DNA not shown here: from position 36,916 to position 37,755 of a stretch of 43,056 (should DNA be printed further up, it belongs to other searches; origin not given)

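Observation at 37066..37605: The murD position in the dcw cluster holds only a 179-aa, motif-degenerate MurD C-terminal domain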

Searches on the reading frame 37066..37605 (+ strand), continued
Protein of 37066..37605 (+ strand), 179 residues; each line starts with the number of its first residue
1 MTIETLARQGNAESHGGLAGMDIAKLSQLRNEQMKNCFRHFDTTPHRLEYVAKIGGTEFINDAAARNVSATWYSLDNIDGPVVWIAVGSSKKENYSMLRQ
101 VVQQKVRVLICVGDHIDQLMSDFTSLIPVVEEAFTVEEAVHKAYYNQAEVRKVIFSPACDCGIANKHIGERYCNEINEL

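Call 26: find_homologous_proteins(query=A3, max_evalue=1e-10)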
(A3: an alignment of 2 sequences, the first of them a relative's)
Query A3 (2 sequences) (262 aa, profile of the alignment): 8000 proteins with E <= 1e-10 among 8000 candidates; the best 120 are listed.
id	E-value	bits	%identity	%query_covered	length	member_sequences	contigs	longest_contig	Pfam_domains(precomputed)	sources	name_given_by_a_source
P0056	8.1e-158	542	56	99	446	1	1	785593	PF02875.27,PF08245.19,PF21377.4,PF21799.3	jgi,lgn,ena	-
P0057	7.6e-157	539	100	100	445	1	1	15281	PF02875.27,PF08245.19,PF21377.4,PF21799.3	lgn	-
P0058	4.3e-139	481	85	99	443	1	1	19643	PF02875.27,PF08245.19,PF21377.4,PF21799.3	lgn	-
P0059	3.5e-137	474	85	99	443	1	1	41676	PF02875.27,PF08245.19,PF21377.4,PF21799.3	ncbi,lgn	-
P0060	3.8e-135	468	82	98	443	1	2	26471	PF02875.27,PF08245.19,PF21377.4,PF21799.3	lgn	-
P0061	3.7e-131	455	81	98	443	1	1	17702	PF02875.27,PF08245.19,PF21377.4,PF21799.3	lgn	-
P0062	1.1e-129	450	65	98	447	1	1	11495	PF02875.27,PF08245.19,PF21377.4,PF21799.3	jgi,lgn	jgi:UDP-N-acetylmuramoylalanine--D-glutamate ligase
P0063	3.6e-128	445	67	94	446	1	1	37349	PF02875.27,PF08245.19,PF21377.4,PF21799.3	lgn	-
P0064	7.4e-128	444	65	94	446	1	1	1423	PF02875.27,PF08245.19,PF21377.4,PF21799.3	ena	-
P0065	2.0e-126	439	67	93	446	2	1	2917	PF02875.27,PF08245.19,PF21377.4,PF21799.3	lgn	-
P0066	3.5e-126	438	65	97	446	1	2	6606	PF02875.27,PF08245.19,PF21377.4,PF21799.3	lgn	-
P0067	9.5e-126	437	63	97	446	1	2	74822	PF02875.27,PF08245.19,PF21377.4,PF21799.3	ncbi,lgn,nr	ncbi:MAG: UDP-N-acetylmuramoylalanine--D-glutamate ligase [Bacteroidetes bacterium]|nr:UDP-N-acetylm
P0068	1.2e-125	436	63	97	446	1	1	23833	PF02875.27,PF08245.19,PF21377.4,PF21799.3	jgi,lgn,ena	-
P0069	1.3e-125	436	66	97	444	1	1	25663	PF02875.27,PF08245.19,PF21377.4,PF21799.3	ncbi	ncbi:MAG: UDP-N-acetylmuramoyl-L-alanine--D-glutamate ligase [Bacteroidota bacterium]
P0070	1.3e-125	436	63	98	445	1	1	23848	PF02875.27,PF08245.19,PF21377.4,PF21799.3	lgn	-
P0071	2.4e-125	436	65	98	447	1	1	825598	PF02875.27,PF08245.19,PF21377.4,PF21799.3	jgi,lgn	jgi:UDP-N-acetylmuramoylalanine--D-glutamate ligase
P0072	3.2e-125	435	64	97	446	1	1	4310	PF02875.27,PF08245.19,PF21377.4,PF21799.3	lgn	-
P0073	3.8e-125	435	63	97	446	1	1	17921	PF02875.27,PF08245.19,PF21377.4,PF21799.3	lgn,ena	-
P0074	4.6e-125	435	68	90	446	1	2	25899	PF02875.27,PF08245.19,PF21377.4,PF21799.3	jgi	jgi:UDP-N-acetylmuramoylalanine--D-glutamate ligase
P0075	5.5e-125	434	63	97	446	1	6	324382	PF02875.27,PF08245.19,PF21377.4,PF21799.3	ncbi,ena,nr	ncbi:MAG: UDP-N-acetylmuramoylalanine--D-glutamate ligase [Bacteroidetes bacterium RIFCSPLOWO2_12_FU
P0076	1.4e-124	433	63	97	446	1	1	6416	PF02875.27,PF08245.19,PF21377.4,PF21799.3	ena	-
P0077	1.6e-124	433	68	90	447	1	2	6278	PF02875.27,PF08245.19,PF21377.4,PF21799.3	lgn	-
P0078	2.5e-124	432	63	97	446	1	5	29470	PF02875.27,PF08245.19,PF21377.4,PF21799.3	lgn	-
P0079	2.7e-124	432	62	98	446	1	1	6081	PF02875.27,PF08245.19,PF21377.4,PF21799.3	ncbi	-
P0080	3.4e-124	432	63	97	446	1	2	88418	PF02875.27,PF08245.19,PF21377.4,PF21799.3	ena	-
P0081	3.6e-124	432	63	96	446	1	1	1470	PF02875.27,PF08245.19,PF21377.4,PF21799.3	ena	-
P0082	4.2e-124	431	63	97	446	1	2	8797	PF02875.27,PF08245.19,PF21377.4,PF21799.3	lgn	-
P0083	4.6e-124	431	62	98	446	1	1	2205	PF02875.27,PF08245.19,PF21377.4,PF21799.3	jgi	jgi:UDP-N-acetylmuramoylalanine--D-glutamate ligase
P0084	5.7e-124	431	65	97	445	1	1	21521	PF02875.27,PF08245.19,PF21377.4,PF21799.3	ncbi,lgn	-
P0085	7.6e-124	431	64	97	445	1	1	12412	PF02875.27,PF08245.19,PF21377.4,PF21799.3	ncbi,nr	ncbi:MAG: UDP-N-acetylmuramoyl-L-alanine--D-glutamate ligase [Bacteroidia bacterium]|nr:UDP-N-acetyl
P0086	8.7e-124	430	65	97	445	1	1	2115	PF02875.27,PF08245.19,PF21377.4,PF21799.3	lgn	-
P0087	9.5e-124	430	63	98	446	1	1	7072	PF02875.27,PF08245.19,PF21377.4,PF21799.3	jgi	jgi:UDP-N-acetylmuramoylalanine--D-glutamate ligase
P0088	1.2e-123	430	61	97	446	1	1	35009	PF02875.27,PF08245.19,PF21377.4,PF21799.3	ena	-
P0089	1.2e-123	430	64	97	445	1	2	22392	PF02875.27,PF08245.19,PF21377.4,PF21799.3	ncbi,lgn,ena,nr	ncbi:MAG: UDP-N-acetylmuramoyl-L-alanine--D-glutamate ligase [Bacteroidia bacterium]|nr:UDP-N-acetyl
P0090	1.3e-123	430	65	97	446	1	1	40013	PF02875.27,PF08245.19,PF21377.4,PF21799.3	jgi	jgi:UDP-N-acetylmuramoylalanine--D-glutamate ligase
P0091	1.5e-123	430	61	97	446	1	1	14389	PF02875.27,PF08245.19,PF21377.4,PF21799.3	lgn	-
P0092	1.7e-123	429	64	97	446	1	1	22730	PF02875.27,PF08245.19,PF21377.4,PF21799.3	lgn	-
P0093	1.7e-123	429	65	98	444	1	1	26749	PF02875.27,PF08245.19,PF21377.4,PF21799.3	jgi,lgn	-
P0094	1.8e-123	429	64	97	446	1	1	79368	PF02875.27,PF08245.19,PF21377.4,PF21799.3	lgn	-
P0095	1.9e-123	429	63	97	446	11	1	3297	PF02875.27,PF08245.19,PF21377.4,PF21799.3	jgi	jgi:UDP-N-acetylmuramoylalanine--D-glutamate ligase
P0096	2.0e-123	429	64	97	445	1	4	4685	PF02875.27,PF08245.19,PF21377.4,PF21799.3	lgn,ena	-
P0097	2.0e-123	429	62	98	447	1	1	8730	PF02875.27,PF08245.19,PF21377.4,PF21799.3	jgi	jgi:UDP-N-acetylmuramoylalanine--D-glutamate ligase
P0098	2.0e-123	429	63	97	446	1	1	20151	PF02875.27,PF08245.19,PF21377.4,PF21799.3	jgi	jgi:UDP-N-acetylmuramoylalanine--D-glutamate ligase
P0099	2.1e-123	429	62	98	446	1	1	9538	PF02875.27,PF08245.19,PF21377.4,PF21799.3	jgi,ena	-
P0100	2.5e-123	429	66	97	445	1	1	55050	PF02875.27,PF08245.19,PF21377.4,PF21799.3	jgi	-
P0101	2.7e-123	429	62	97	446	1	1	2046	PF02875.27,PF08245.19,PF21377.4,PF21799.3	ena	-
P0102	2.9e-123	429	65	99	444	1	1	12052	PF02875.27,PF08245.19,PF21377.4,PF21799.3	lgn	-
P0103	3.0e-123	429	64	97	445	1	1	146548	PF02875.27,PF08245.19,PF21377.4,PF21799.3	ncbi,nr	ncbi:MAG: UDP-N-acetylmuramoyl-L-alanine--D-glutamate ligase [Bacteroidetes bacterium]|nr:UDP-N-acet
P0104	3.0e-123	429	63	97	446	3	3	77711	PF02875.27,PF08245.19,PF21377.4,PF21799.3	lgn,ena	-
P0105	3.2e-123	429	62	97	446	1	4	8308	PF02875.27,PF08245.19,PF21377.4,PF21799.3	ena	-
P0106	3.2e-123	429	63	97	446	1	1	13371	PF02875.27,PF08245.19,PF21377.4,PF21799.3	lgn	-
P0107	3.2e-123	429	65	97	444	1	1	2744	PF02875.27,PF08245.19,PF21377.4,PF21799.3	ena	-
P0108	3.3e-123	429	63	97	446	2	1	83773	PF02875.27,PF08245.19,PF21377.4,PF21799.3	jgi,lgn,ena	jgi:UDP-N-acetylmuramoylalanine--D-glutamate ligase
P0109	3.3e-123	429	64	97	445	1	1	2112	PF02875.27,PF08245.19,PF21377.4,PF21799.3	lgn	-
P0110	3.3e-123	428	64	97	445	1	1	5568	PF02875.27,PF08245.19,PF21377.4,PF21799.3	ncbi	-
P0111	4.3e-123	428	63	97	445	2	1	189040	PF02875.27,PF08245.19,PF21377.4,PF21799.3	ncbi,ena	-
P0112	4.6e-123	428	63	97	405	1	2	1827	PF02875.27,PF08245.19,PF21377.4,PF21799.3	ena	-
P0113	5.1e-123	428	61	97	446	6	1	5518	PF02875.27,PF08245.19,PF21377.4,PF21799.3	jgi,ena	jgi:UDP-N-acetylmuramoylalanine--D-glutamate ligase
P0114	5.3e-123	428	63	99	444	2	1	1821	PF02875.27,PF08245.19,PF21377.4,PF21799.3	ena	-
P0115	5.3e-123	428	64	96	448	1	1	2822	PF02875.27,PF08245.19,PF21377.4,PF21799.3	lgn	-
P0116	5.8e-123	428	63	97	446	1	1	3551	PF02875.27,PF08245.19,PF21377.4,PF21799.3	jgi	jgi:UDP-N-acetylmuramoylalanine--D-glutamate ligase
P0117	6.1e-123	428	63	97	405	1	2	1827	PF02875.27,PF08245.19,PF21377.4,PF21799.3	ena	-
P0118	6.5e-123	428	63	97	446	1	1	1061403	PF02875.27,PF08245.19,PF21377.4,PF21799.3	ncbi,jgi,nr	ncbi:MAG: UDP-N-acetylmuramoylalanine--D-glutamate ligase [Bacteroidota bacterium]|jgi:UDP-N-acetylm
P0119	6.7e-123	427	64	98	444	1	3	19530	PF02875.27,PF08245.19,PF21377.4,PF21799.3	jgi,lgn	jgi:UDP-N-acetylmuramoylalanine--D-glutamate ligase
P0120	6.8e-123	427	64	97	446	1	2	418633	PF02875.27,PF08245.19,PF21377.4,PF21799.3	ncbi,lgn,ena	-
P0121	6.8e-123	427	64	99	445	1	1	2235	PF02875.27,PF08245.19,PF21377.4,PF21799.3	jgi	-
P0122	7.5e-123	427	62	97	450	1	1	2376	PF02875.27,PF08245.19,PF21377.4,PF21799.3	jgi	jgi:UDP-N-acetylmuramoylalanine--D-glutamate ligase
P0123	7.8e-123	427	63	97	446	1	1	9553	PF02875.27,PF08245.19,PF21377.4,PF21799.3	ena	-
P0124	8.5e-123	427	63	95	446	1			PF02875.27,PF08245.19,PF21377.4,PF21799.3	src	-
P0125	9.4e-123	427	62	97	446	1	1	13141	PF02875.27,PF08245.19,PF21377.4,PF21799.3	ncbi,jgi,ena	jgi:UDP-N-acetylmuramoylalanine--D-glutamate ligase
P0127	1.1e-122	427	65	94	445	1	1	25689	PF02875.27,PF08245.19,PF21377.4,PF21799.3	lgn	-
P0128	1.2e-122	427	62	97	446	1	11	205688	PF02875.27,PF08245.19,PF21377.4,PF21799.3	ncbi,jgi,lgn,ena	-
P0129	1.3e-122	427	63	97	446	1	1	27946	PF02875.27,PF08245.19,PF21377.4,PF21799.3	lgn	-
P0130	1.4e-122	426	64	97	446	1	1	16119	PF02875.27,PF08245.19,PF21377.4,PF21799.3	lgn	-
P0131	1.6e-122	426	63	95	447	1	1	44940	PF02875.27,PF08245.19,PF21377.4,PF21799.3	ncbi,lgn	ncbi:MAG: UDP-N-acetylmuramoyl-L-alanine--D-glutamate ligase [Bacteroidia bacterium]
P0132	2.0e-122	426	63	98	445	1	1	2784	PF02875.27,PF08245.19,PF21377.4,PF21799.3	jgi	jgi:UDP-N-acetylmuramoylalanine--D-glutamate ligase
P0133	2.2e-122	426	63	97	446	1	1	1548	PF02875.27,PF08245.19,PF21377.4,PF21799.3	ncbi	-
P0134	2.2e-122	426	60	98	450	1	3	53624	PF02875.27,PF08245.19,PF21377.4,PF21799.3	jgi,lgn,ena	jgi:UDP-N-acetylmuramoylalanine--D-glutamate ligase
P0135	2.6e-122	426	64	97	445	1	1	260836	PF02875.27,PF08245.19,PF21377.4,PF21799.3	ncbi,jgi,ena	jgi:UDP-N-acetylmuramoylalanine--D-glutamate ligase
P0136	2.7e-122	426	64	97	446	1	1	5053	PF02875.27,PF08245.19,PF21377.4,PF21799.3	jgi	jgi:UDP-N-acetylmuramoylalanine--D-glutamate ligase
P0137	2.8e-122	425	65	98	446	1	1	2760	PF02875.27,PF08245.19,PF21377.4,PF21799.3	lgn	-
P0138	2.8e-122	425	63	97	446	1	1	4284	PF02875.27,PF08245.19,PF21377.4,PF21799.3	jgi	-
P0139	2.9e-122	425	64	97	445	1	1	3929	PF02875.27,PF08245.19,PF21377.4,PF21799.3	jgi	jgi:UDP-N-acetylmuramoylalanine--D-glutamate ligase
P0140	3.0e-122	425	65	98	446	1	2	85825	PF02875.27,PF08245.19,PF21377.4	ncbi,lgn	-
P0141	3.0e-122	425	62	97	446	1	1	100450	PF02875.27,PF08245.19,PF21377.4,PF21799.3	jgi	jgi:UDP-N-acetylmuramoylalanine--D-glutamate ligase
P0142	3.1e-122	425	64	98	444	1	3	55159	PF02875.27,PF08245.19,PF21377.4,PF21799.3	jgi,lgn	jgi:UDP-N-acetylmuramoylalanine--D-glutamate ligase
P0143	3.3e-122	425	63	99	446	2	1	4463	PF02875.27,PF08245.19,PF21377.4,PF21799.3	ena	-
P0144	3.3e-122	425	62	97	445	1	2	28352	PF02875.27,PF08245.19,PF21377.4,PF21799.3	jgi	jgi:UDP-N-acetylmuramoylalanine--D-glutamate ligase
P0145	3.4e-122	425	65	93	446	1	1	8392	PF02875.27,PF08245.19,PF21377.4,PF21799.3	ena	-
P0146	4.3e-122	425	62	97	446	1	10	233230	PF02875.27,PF08245.19,PF21377.4,PF21799.3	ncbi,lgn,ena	-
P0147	4.6e-122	425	63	98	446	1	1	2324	PF02875.27,PF08245.19,PF21377.4,PF21799.3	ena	-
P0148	4.7e-122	425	62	97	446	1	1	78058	PF02875.27,PF08245.19,PF21377.4,PF21799.3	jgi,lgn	-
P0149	4.8e-122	425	63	97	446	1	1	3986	PF02875.27,PF08245.19,PF21377.4,PF21799.3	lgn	-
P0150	5.3e-122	425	62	97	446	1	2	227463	PF02875.27,PF08245.19,PF21377.4,PF21799.3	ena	-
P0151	5.4e-122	425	64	97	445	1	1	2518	PF02875.27,PF08245.19,PF21377.4,PF21799.3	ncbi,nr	ncbi:MAG: UDP-N-acetylmuramoyl-L-alanine--D-glutamate ligase [Bacteroidia bacterium]|nr:UDP-N-acetyl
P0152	5.6e-122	424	62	97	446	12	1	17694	PF02875.27,PF08245.19,PF21377.4,PF21799.3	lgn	-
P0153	6.0e-122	424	61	99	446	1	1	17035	PF02875.27,PF08245.19,PF21377.4,PF21799.3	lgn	-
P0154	6.6e-122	424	64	99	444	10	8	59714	PF02875.27,PF08245.19,PF21377.4,PF21799.3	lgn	-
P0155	6.6e-122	424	61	97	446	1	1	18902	PF02875.27,PF08245.19,PF21377.4,PF21799.3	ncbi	-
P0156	7.2e-122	424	61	97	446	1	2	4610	PF02875.27,PF08245.19,PF21377.4,PF21799.3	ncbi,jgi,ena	jgi:UDP-N-acetylmuramoylalanine--D-glutamate ligase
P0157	7.2e-122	424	63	97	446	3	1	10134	PF02875.27,PF08245.19,PF21377.4,PF21799.3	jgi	jgi:UDP-N-acetylmuramoylalanine--D-glutamate ligase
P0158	7.9e-122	424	66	97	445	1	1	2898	PF02875.27,PF08245.19,PF21377.4,PF21799.3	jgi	-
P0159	7.9e-122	424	63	97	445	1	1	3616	PF02875.27,PF08245.19,PF21377.4,PF21799.3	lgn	-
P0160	8.2e-122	424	65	97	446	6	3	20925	PF02875.27,PF08245.19,PF21377.4,PF21799.3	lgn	-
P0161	8.4e-122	424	64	99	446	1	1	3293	PF02875.27,PF08245.19,PF21377.4,PF21799.3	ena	-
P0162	8.6e-122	424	63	97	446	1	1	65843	PF02875.27,PF08245.19,PF21377.4,PF21799.3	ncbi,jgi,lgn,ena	ncbi:MAG TPA: UDP-N-acetylmuramoyl-L-alanine--D-glutamate ligase [Bacteroidia bacterium]|jgi:UDP-N-a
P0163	9.0e-122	424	61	98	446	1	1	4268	PF02875.27,PF08245.19,PF21377.4,PF21799.3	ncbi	-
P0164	1.1e-121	424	63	97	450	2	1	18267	PF02875.27,PF08245.19,PF21377.4,PF21799.3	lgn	-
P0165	1.3e-121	423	66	98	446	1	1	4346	PF02875.27,PF08245.19,PF21377.4,PF21799.3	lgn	-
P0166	1.4e-121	423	62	98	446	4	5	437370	PF02875.27,PF08245.19,PF21377.4,PF21799.3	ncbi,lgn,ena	-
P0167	1.4e-121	423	63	97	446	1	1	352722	PF02875.27,PF08245.19,PF21377.4,PF21799.3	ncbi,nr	ncbi:MAG: UDP-N-acetylmuramoyl-L-alanine--D-glutamate ligase [Bacteroidetes bacterium]|nr:UDP-N-acet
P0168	1.5e-121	423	63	97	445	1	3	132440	PF02875.27,PF08245.19,PF21377.4,PF21799.3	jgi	-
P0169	1.6e-121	423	63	97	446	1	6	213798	PF02875.27,PF08245.19,PF21377.4,PF21799.3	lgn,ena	-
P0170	1.6e-121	423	61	97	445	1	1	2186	PF02875.27,PF08245.19,PF21377.4,PF21799.3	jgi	jgi:UDP-N-acetylmuramoylalanine--D-glutamate ligase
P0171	1.8e-121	423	65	94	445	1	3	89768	PF02875.27,PF08245.19,PF21377.4,PF21799.3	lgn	-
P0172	1.9e-121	423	64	97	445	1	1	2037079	PF02875.27,PF08245.19,PF21377.4,PF21799.3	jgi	jgi:UDP-N-acetylmuramoylalanine--D-glutamate ligase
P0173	1.9e-121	423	64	98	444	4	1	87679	PF02875.27,PF08245.19,PF21377.4,PF21799.3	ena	-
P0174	2.1e-121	423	63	98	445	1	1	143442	PF02875.27,PF08245.19,PF21377.4,PF21799.3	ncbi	ncbi:MAG: UDP-N-acetylmuramoyl-L-alanine--D-glutamate ligase [Bacteroidia bacterium]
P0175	2.2e-121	423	63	99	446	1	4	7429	PF02875.27,PF08245.19,PF21377.4,PF21799.3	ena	-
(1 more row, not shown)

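Call 28: list_cluster_members(proteins=[P0006, P0028, P0012, P0019, P0007, P0033, P0023, P0015, P0008, P0050])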
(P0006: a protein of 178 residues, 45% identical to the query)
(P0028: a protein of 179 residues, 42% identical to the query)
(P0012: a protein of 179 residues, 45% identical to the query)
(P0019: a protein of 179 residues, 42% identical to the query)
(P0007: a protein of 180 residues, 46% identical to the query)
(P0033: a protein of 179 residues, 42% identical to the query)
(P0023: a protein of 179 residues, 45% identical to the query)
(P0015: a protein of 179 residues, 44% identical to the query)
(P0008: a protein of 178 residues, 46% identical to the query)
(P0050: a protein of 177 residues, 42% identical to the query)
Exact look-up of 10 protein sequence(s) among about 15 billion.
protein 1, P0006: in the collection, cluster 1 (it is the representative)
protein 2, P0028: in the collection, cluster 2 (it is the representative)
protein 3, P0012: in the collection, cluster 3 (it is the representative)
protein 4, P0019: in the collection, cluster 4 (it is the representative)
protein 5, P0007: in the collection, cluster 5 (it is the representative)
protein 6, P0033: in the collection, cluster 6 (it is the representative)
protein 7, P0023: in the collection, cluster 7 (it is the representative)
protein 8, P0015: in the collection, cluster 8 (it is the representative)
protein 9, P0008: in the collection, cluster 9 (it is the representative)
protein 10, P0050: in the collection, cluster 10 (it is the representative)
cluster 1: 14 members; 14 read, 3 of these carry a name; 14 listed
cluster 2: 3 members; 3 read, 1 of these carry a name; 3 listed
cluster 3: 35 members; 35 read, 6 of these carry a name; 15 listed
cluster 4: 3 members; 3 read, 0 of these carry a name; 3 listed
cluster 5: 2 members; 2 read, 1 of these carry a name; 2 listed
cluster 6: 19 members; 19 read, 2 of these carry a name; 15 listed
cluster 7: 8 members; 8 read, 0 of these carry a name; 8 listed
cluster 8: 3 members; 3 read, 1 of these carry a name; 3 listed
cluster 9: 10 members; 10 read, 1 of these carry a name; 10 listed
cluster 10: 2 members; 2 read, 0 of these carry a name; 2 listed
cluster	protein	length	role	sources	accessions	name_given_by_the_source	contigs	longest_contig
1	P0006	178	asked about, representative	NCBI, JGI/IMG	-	UDP-N-acetylmuramoylalanine-D-glutamate ligase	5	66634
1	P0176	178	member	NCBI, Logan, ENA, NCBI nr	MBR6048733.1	MAG: hypothetical protein IKP83_01060 [Bacteroidales bacterium] | hypothetical protein [Bacteroidales bacterium]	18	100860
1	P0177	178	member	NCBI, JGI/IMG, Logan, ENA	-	UDP-N-acetylmuramoylalanine-D-glutamate ligase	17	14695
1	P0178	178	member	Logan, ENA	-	-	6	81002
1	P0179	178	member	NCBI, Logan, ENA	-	-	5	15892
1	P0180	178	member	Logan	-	-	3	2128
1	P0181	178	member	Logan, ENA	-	-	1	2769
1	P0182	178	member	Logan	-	-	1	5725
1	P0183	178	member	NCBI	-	-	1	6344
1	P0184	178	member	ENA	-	-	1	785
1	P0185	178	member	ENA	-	-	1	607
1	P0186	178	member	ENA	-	-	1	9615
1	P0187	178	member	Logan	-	-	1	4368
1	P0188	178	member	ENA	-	-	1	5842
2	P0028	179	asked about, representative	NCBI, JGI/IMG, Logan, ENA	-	UDP-N-acetylmuramoylalanine-D-glutamate ligase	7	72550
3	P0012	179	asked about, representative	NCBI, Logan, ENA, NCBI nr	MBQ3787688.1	MAG: hypothetical protein II849_02640 [Bacteroidales bacterium] | hypothetical protein [Bacteroidales bacterium]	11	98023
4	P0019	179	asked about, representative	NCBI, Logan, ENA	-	-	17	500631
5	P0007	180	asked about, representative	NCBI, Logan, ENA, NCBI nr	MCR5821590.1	MAG: hypothetical protein K6F85_01545 [Bacteroidales bacterium] | hypothetical protein [Bacteroidales bacterium]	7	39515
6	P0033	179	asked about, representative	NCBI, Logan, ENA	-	-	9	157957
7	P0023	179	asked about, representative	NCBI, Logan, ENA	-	-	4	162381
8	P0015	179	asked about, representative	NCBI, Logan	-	-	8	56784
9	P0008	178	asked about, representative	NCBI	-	-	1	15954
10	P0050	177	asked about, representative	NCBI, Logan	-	-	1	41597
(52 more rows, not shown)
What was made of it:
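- NCBI annotates homologues as hypothetical proteins (call 28).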
